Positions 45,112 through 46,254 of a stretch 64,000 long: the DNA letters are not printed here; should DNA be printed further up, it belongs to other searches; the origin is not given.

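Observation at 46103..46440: Putative recombinase-controlled invertible promoter in front of a membrane glycosyltransferase-like gene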

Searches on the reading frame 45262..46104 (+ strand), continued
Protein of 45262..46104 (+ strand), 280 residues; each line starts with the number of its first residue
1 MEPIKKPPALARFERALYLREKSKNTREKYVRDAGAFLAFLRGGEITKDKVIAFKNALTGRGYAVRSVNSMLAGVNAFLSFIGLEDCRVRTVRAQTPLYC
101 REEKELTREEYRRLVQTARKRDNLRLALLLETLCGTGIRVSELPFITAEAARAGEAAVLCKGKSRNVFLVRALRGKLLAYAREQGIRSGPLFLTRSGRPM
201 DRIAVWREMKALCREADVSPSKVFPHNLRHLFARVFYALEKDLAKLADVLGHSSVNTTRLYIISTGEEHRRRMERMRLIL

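Call 16: find_related_loci(query=A1, collection=genome_contigs, flank=4000)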
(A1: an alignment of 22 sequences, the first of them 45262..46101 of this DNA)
Query A1 (280 aa) in genome_contigs; peptide patterns used: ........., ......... (x = any residue, [..] = any of these).
600 stretches matched a pattern (row limit reached: there are more); 600 encode a relative of the query (tblastn E <= 1e-3); the best 80 are kept; 80 distinct loci.
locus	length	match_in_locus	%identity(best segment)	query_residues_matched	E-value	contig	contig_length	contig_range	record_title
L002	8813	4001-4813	63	10-280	5e-118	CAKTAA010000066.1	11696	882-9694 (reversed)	MAG: uncultured Eubacteriales bacterium isolate REFINED_METABAT215_SUBJECT_CONTIGS_1500_ASSEMBLY_K77_MERGED__Pilot_MoBio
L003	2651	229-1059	61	4-280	5e-123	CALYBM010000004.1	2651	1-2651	MAG: uncultured Ruminococcus sp. isolate E07__bin181 genome assembly, contig: E07__k127_5023681, whole genome shotgun se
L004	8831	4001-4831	62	4-280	1e-117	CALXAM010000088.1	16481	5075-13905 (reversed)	MAG: uncultured Clostridia bacterium isolate E0_DM__bin205 genome assembly, contig: E0_DM__k127_519464, whole genome sho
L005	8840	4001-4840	61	1-280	1e-116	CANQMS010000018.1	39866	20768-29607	MAG: uncultured Clostridia bacterium isolate Lapin-013__bin19 genome assembly, contig: Lapin-013__NODE_622_length_39866_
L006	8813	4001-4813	62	10-280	1e-115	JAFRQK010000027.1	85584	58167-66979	MAG: Clostridia bacterium isolate RGIG2706 Goat_Omasum-4__c233711, whole genome shotgun sequence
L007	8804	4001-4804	62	13-280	2e-115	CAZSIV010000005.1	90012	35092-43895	MAG TPA_asm: uncultured Oscillospiraceae bacterium isolate SRP287540_co1_231 genome assembly, contig: NODE_163_length_90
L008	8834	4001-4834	62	2-280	5e-115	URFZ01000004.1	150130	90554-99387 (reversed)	uncultured Clostridiales bacterium isolate UMGS964 genome assembly, contig: NODE_77_length_150130_cov_5.716322, whole ge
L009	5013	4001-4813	61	10-280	1e-114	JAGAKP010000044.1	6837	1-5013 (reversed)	MAG: Clostridia bacterium isolate RGIG8528 Water_deer_Cecum-2__c379023, whole genome shotgun sequence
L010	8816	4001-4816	60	9-280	1e-113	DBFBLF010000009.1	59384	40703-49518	MAG TPA_asm: Oscillospiraceae bacterium isolate MAG3818 k141_210835, whole genome shotgun sequence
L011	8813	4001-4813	60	9-280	1e-113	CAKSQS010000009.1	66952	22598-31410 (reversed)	MAG: uncultured Eubacteriales bacterium isolate REFINED_METABAT215_TOP10_CONTIGS_1500_ASSEMBLY_K77_MERGED__Hadza_MoBio_h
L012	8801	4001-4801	60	16-280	5e-114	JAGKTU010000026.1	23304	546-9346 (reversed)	MAG: Clostridia bacterium isolate cow5.11 cow5_11_87, whole genome shotgun sequence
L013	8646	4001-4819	62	7-280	1e-113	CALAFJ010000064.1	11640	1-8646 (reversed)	MAG TPA_asm: uncultured Clostridia bacterium isolate SRR1747018_bin.116_CONCOCT_v1.1_MAG genome assembly, contig: ERZ808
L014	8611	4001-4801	61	16-280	1e-113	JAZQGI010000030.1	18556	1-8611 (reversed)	MAG: Acutalibacteraceae bacterium isolate T1900044631_TS20190097.MAGScoT_cleanbin_000007 SGB_1034_k141_1379435, whole ge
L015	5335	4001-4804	63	13-280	4e-113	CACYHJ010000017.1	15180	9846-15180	MAG: Ruminococcaceae bacterium isolate RUG11941 genome assembly, contig: RUG11941_asm_17, whole genome shotgun sequence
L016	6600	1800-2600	58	9-275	4e-113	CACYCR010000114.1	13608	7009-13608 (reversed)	MAG: Ruminococcaceae bacterium isolate RUG11826 genome assembly, contig: RUG11826_asm_114, whole genome shotgun sequence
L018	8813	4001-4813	61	10-280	4e-113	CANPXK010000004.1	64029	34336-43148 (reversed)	MAG: uncultured Clostridia bacterium isolate Lapin-004__bin96 genome assembly, contig: Lapin-004__NODE_458_length_64029_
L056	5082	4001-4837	56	2-280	1e-105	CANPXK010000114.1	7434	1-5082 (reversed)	MAG: uncultured Clostridia bacterium isolate Lapin-004__bin96 genome assembly, contig: Lapin-004__NODE_13593_length_7434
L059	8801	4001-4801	60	13-280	4e-105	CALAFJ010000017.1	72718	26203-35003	MAG TPA_asm: uncultured Clostridia bacterium isolate SRR1747018_bin.116_CONCOCT_v1.1_MAG genome assembly, contig: ERZ808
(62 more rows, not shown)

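Call 33: find_encoding_contigs(protein=P0057, flank=3000, max_places=10)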
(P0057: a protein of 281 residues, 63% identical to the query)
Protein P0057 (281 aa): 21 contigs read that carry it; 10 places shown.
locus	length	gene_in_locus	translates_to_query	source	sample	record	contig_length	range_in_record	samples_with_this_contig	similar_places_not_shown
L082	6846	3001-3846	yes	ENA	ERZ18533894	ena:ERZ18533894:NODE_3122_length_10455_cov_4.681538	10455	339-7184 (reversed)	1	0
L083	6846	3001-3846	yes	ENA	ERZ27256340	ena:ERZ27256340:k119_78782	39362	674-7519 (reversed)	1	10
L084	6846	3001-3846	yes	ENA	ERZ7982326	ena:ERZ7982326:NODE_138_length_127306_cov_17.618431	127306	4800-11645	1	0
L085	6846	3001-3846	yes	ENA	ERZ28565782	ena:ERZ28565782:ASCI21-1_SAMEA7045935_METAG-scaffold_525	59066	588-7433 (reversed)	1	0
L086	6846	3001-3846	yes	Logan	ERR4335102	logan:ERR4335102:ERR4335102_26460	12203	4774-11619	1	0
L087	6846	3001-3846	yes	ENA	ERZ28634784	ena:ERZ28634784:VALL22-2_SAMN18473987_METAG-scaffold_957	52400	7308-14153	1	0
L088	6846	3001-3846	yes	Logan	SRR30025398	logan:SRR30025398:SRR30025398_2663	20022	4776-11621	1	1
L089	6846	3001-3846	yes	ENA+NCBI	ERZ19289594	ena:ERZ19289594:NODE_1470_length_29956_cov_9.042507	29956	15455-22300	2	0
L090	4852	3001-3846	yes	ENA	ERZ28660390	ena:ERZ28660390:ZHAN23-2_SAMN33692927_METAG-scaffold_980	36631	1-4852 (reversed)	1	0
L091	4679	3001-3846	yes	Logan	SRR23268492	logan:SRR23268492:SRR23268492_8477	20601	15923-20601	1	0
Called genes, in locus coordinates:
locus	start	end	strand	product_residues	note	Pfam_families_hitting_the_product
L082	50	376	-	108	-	PF06114:Peptidase_M78 (weak)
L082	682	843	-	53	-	-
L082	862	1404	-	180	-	PF12724:Flavodoxin_5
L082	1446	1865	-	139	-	-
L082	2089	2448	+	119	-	-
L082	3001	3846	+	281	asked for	PF02899:Phage_int_SAM_1, PF13495:Phage_int_SAM_4 (weak), PF00589:Phage_integrase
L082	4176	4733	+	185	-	-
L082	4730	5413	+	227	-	PF14281:PDDEXK_4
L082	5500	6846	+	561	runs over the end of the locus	?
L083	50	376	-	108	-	PF06114:Peptidase_M78 (weak)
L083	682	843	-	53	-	-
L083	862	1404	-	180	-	PF12724:Flavodoxin_5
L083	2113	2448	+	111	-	-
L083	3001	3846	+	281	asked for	PF02899:Phage_int_SAM_1, PF13495:Phage_int_SAM_4 (weak), PF00589:Phage_integrase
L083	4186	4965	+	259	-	-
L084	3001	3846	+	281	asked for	PF02899:Phage_int_SAM_1, PF13495:Phage_int_SAM_4 (weak), PF00589:Phage_integrase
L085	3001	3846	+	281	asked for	PF02899:Phage_int_SAM_1, PF13495:Phage_int_SAM_4 (weak), PF00589:Phage_integrase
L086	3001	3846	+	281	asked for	PF02899:Phage_int_SAM_1, PF13495:Phage_int_SAM_4 (weak), PF00589:Phage_integrase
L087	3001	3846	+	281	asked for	PF02899:Phage_int_SAM_1, PF13495:Phage_int_SAM_4 (weak), PF00589:Phage_integrase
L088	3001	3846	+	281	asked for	PF02899:Phage_int_SAM_1, PF13495:Phage_int_SAM_4 (weak), PF00589:Phage_integrase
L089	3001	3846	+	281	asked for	PF02899:Phage_int_SAM_1, PF13495:Phage_int_SAM_4 (weak), PF00589:Phage_integrase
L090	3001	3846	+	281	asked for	PF02899:Phage_int_SAM_1, PF13495:Phage_int_SAM_4 (weak), PF00589:Phage_integrase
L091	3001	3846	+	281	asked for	PF02899:Phage_int_SAM_1, PF13495:Phage_int_SAM_4 (weak), PF00589:Phage_integrase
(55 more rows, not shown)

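Call 56: search_dna_similar(query=window:45262-46101:+, collection=plasmids, mode=protein, max_rows=12)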
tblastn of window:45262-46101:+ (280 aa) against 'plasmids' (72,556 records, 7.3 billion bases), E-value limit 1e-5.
Records with a match: 320; places in all: 348; records where one place covers at least 80% of the query: 206.
Best place of each record, by identity: <60% 320.
By first word of the organism name: Bacillus 33; Clostridium 32; Thermus 26; Enterobacter 23; Sinorhizobium 12; Enterococcus 10; Phaeobacter 10; Klebsiella 7; Rhizobium 7; Microvirga 6; and 86 more.
By predicted mobility (MOB-suite, as given by PLSDB): non-mobilizable 232; conjugative 62; mobilizable 26.
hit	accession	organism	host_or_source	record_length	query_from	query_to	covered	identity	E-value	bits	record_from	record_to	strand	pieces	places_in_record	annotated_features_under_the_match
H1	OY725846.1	Subdoligranulum variabile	-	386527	21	266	88%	52.6%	3e-75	256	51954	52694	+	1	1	none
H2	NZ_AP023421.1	Pusillibacter faecalis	Homo sapiens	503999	13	266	91%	50.4%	2e-68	236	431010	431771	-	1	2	tyrosine-type recombinase/integrase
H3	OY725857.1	Subdoligranulum variabile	-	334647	10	266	92%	48.1%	2e-69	239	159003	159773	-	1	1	none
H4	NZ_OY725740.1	Monoglobus pectinilyticus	-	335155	2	266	95%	43.4%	2e-66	231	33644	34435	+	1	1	tyrosine-type recombinase/integrase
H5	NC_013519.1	Sebaldella termitidis ATCC 33386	-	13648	10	265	91%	34.7%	7e-35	140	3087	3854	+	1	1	tyrosine-type recombinase/integrase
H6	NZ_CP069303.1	Shinella sp. PSBB067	monoisolate,Minnesota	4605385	3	261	93%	29.6%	2e-11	71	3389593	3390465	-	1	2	none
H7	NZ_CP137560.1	Segatella hominis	Homo sapiens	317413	10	262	90%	29.9%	1e-23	107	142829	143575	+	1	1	tyrosine-type recombinase/integrase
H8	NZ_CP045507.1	Desulfolutivibrio sulfoxidireducens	cell culture,sewage treatment plant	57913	16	261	88%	30.8%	4e-11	71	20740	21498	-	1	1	tyrosine-type recombinase/integrase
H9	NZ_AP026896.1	Aeromonas caviae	Microbe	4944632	1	261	93%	28.8%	1e-8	63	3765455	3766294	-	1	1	none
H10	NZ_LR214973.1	Mycoplasmopsis bovirhinis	Bovine,respiratory tract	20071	23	266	87%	30.6%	5e-25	111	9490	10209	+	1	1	tyrosine-type recombinase/integrase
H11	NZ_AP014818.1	Geminocystis sp. NIES-3708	-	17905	16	262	88%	30.2%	9e-11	69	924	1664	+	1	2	tyrosine-type recombinase/integrase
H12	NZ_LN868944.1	Salmonella enterica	Homo sapiens,feces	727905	10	261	90%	29.6%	7e-12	73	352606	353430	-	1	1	xerD: site-specific tyrosine recombinase XerD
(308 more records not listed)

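Call 57: search_dna_similar(query=window:45262-46101:+, collection=phages, mode=protein, max_rows=12)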
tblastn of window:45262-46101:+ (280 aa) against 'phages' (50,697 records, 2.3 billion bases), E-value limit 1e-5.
Records with a match: 46; places in all: 46; records where one place covers at least 80% of the query: 37.
Best place of each record, by identity: <60% 46.
By first word of the organism name: Bacteriophage 22; Listeria 7; Brevibacillus 3; Salmonella 2; Erysipelothrix 2; Acinetobacter 2; Enterococcus 2; Komagataeibacter 1; Staphylococcus 1; Bacillus 1; and 3 more.
By host as written in the record: - 24; Listeria monocytogenes 7; Brevibacillus laterosporus 3; Erysipelothrix rhusiopathiae 2; Enterococcus faecalis 2; Homo sapiens 1; Komagataeibacter maltaceti NBRC 14815 1; Staphylococcus aureus 1; and 5 more.
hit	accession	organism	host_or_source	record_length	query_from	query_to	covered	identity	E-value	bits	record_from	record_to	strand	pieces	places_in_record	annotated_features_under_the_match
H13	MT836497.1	Bacteriophage sp.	human fecal samples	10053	4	266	94%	45.1%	4e-60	211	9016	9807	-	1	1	record has no annotation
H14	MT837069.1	Bacteriophage sp.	human fecal samples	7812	23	261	85%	32.3%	1e-14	79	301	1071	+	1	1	record has no annotation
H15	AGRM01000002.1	Salmonella enterica subsp. houtenae str. ATCC BAA-1581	Homo sapiens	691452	10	261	90%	29.6%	2e-12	73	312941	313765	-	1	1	tyrosine recombinase XerD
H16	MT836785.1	Bacteriophage sp.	human fecal samples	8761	1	261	93%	28.3%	6e-13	74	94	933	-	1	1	record has no annotation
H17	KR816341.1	Erysipelothrix phage SE-1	Erysipelothrix rhusiopathiae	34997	13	261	89%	28.6%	1e-15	82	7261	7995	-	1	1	integrase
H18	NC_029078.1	Erysipelothrix phage SE-1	Erysipelothrix rhusiopathiae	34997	13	261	89%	28.6%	1e-15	82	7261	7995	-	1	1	integrase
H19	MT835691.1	Bacteriophage sp.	human fecal samples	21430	4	261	92%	27.3%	4e-11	69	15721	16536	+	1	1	record has no annotation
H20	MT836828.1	Bacteriophage sp.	human fecal samples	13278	17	262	88%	28.5%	2e-19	94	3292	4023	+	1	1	record has no annotation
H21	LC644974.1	Komagataeibacter phage phiKM1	Komagataeibacter maltaceti NBRC 14815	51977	18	261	87%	28.7%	4e-6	54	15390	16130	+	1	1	integrase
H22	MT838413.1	Bacteriophage sp.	human fecal samples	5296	4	261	92%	27.0%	5e-8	59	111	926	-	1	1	record has no annotation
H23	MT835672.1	Bacteriophage sp.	human fecal samples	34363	4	261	92%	26.9%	2e-10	67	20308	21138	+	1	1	record has no annotation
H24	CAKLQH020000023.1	Acinetobacter phage MD-2021a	not known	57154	3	261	93%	26.5%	7e-9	62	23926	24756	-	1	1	xerD: tyrosine recombinase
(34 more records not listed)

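Call 58: get_annotated_region(hit=H2, flank=3000)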
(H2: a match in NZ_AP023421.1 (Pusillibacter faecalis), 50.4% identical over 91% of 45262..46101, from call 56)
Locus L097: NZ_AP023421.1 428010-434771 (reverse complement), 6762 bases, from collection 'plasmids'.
description: Pusillibacter faecalis strain MM59 plasmid pMM59_01
organism: Pusillibacter faecalis (NCBI taxid 2714358)
taxonomy: Bacteria; Bacillota; Clostridia; Eubacteriales; Oscillospiraceae; Pusillibacter; Pusillibacter faecalis
host: -; source: Homo sapiens; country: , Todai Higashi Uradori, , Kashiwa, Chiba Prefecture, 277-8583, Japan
typing (MOB-suite, as given by PLSDB): conjugative; relaxase MOBQ,MOBV; mating-pair formation MPF_T
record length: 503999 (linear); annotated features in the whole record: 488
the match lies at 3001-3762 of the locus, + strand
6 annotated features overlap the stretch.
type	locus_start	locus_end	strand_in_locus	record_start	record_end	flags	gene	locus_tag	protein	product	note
CDS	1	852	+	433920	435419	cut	-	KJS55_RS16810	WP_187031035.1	Na(+)/glucose symporter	-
CDS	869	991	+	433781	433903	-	-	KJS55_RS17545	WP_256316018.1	hypothetical protein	-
CDS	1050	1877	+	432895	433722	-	-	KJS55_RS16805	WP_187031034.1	carbon-nitrogen hydrolase family protein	-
CDS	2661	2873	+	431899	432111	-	-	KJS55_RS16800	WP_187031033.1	hypothetical protein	-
CDS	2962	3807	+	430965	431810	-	-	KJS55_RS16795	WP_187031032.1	tyrosine-type recombinase/integrase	GO:0015074 - DNA integration [Evidence IEA]; GO:0006310 - DNA recombination [Evidence IEA]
CDS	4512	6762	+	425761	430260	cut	-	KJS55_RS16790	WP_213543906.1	S-layer homology domain-containing protein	-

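Call 59: get_annotated_region(hit=H1, flank=3000)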
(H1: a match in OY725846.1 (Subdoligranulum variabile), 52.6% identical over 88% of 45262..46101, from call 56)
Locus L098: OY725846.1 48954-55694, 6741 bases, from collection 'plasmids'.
description: Subdoligranulum variabile strain Subdoligranulum variabile TSDC17.2-1.1 genome assembly, plasmid: 12
organism: Subdoligranulum variabile (NCBI taxid 214851)
taxonomy: Bacteria; Bacillota; Clostridia; Eubacteriales; Oscillospiraceae; Subdoligranulum; Subdoligranulum variabile
host: -; source: -; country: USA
typing (MOB-suite, as given by PLSDB): non-mobilizable
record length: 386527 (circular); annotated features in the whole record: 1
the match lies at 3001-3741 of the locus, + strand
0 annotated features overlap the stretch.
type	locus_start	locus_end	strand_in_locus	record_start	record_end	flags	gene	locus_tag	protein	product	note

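Call 68: search_solved_structures(query=window:45262-46101:+, max_evalue=0.00001)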
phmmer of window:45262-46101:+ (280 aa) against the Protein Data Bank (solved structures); distinct sequences matched with E-value up to 0.00001: 6.
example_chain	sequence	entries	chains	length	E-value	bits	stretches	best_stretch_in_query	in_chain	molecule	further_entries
4a8e_A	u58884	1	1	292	6.6e-22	81.5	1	10-272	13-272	PROBABLE TYROSINE RECOMBINASE XERC-LIKE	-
1a0p_A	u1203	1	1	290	4.7e-14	55.8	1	12-267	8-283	SITE-SPECIFIC RECOMBINASE XERD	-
5dcf_A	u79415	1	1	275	5e-11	45.9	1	104-268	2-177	Tyrosine recombinase XerD,DNA translocase FtsK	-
5hxy_A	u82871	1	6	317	5.9e-11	45.6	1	9-262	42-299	Tyrosine recombinase XerA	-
9i5v_14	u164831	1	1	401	1.6e-08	37.6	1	48-270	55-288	Ribosome-associated translation inhibitor RaiA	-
5jjv_A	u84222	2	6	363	2.2e-08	37.3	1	101-262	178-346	Tyrosine recombinase XerH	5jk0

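Call 69: search_protein_families(library=phrogs, proteins=[window:45262-46101:+], max_evalue=0.001)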
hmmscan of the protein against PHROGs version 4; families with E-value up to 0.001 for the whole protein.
window:45262-46101:+ (280 aa): 3 families
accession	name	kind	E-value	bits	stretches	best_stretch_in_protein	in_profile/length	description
phrog_1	-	integration and excision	4.9e-24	86.5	1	20-274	180-445/611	integrase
phrog_216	-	integration and excision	5.9e-22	79.1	1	102-278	52-238/301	integrase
phrog_7269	-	integration and excision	1.1e-06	29.5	1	216-274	22-79/89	integrase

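Call 74: list_cluster_members(proteins=[P0057, P0017, P0026, P0100, P0020, P0117, P0118, P0085, P0066, P0002])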
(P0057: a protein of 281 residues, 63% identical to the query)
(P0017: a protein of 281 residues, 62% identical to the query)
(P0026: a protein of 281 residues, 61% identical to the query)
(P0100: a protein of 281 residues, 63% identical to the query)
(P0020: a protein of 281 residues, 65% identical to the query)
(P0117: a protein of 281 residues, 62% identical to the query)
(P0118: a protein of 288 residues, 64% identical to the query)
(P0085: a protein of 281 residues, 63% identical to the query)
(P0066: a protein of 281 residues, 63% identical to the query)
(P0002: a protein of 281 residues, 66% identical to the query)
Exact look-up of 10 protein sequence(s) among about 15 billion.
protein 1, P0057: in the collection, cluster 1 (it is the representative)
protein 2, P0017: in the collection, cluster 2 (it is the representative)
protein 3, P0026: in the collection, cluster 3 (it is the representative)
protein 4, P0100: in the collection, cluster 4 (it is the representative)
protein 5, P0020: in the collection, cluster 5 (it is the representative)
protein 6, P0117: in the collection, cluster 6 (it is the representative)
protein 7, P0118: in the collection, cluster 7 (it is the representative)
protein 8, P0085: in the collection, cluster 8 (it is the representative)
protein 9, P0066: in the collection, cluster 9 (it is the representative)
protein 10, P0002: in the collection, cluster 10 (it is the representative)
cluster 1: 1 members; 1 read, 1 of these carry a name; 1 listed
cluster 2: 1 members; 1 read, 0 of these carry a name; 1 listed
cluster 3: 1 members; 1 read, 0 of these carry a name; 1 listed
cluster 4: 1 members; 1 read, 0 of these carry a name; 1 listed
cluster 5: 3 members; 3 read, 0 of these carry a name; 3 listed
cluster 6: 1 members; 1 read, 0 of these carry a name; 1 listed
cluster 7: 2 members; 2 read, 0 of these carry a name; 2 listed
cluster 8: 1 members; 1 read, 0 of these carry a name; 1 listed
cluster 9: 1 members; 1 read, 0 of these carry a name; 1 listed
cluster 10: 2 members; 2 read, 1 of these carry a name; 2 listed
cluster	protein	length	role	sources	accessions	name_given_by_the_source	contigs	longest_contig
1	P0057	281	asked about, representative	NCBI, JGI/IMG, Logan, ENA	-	integrase family protein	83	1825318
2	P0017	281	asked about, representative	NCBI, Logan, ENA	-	-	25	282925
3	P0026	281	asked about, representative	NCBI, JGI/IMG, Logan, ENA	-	-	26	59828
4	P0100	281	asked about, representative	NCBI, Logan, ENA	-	-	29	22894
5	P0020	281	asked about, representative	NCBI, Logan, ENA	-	-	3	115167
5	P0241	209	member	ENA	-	-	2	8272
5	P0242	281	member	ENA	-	-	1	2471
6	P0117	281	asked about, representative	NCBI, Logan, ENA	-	-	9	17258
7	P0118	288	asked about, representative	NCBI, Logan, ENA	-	-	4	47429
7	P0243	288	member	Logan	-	-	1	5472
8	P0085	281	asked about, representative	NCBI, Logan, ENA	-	-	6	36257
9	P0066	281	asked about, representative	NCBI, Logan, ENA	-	-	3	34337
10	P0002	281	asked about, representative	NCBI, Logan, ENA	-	-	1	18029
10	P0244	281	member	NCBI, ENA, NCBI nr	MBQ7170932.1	MAG: tyrosine-type recombinase/integrase [Clostridia bacterium] | tyrosine-type recombinase/integrase [Clostridia bacterium]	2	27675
